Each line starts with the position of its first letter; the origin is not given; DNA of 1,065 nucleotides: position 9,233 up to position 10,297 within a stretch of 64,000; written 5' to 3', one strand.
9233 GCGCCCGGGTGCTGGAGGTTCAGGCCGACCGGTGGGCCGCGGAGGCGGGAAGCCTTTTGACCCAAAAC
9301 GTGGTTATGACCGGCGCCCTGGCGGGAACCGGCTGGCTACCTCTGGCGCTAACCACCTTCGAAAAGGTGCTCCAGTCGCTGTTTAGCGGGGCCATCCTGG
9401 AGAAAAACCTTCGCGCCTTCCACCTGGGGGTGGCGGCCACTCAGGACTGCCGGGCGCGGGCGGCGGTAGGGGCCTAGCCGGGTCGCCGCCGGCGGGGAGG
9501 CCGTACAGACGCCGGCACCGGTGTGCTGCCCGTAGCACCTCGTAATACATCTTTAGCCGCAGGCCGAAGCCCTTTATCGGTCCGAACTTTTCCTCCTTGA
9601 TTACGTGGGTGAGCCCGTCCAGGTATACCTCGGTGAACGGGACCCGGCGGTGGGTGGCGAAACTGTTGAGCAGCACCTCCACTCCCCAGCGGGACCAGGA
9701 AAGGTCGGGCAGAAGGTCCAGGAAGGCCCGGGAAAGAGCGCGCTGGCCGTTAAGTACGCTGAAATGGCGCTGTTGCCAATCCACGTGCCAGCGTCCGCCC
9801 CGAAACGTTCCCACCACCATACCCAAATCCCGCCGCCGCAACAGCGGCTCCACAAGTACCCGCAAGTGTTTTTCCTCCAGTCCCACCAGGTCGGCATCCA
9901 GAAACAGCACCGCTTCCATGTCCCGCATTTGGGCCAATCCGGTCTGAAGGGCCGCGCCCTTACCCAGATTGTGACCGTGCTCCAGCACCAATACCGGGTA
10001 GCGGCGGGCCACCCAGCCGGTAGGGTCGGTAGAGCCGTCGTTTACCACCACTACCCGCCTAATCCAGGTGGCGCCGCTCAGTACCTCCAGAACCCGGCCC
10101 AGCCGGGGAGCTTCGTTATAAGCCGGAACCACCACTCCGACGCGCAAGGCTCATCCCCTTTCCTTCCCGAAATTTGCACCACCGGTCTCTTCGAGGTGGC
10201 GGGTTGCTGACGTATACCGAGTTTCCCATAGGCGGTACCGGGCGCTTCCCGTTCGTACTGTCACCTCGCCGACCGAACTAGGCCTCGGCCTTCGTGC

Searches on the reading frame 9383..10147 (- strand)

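Call 15: search_protein_families(library=pfam, proteins=[window:9383-10147:-])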
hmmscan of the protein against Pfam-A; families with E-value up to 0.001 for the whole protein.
window:9383-10147:- (254 aa): 3 families
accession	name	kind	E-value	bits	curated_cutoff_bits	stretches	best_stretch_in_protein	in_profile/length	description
PF00535.33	Glycos_transf_2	-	9.2e-20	71.7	23.3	1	5-134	2-137/168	Glycosyl transferase family 2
PF12804.13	NTP_transf_3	-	3e-08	34.4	27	1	10-122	21-130/160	MobA-like NTP transferase domain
PF13641.12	Glyco_tranf_2_3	-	5.4e-06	27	27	1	3-111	3-119/230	Glycosyltransferase like family 2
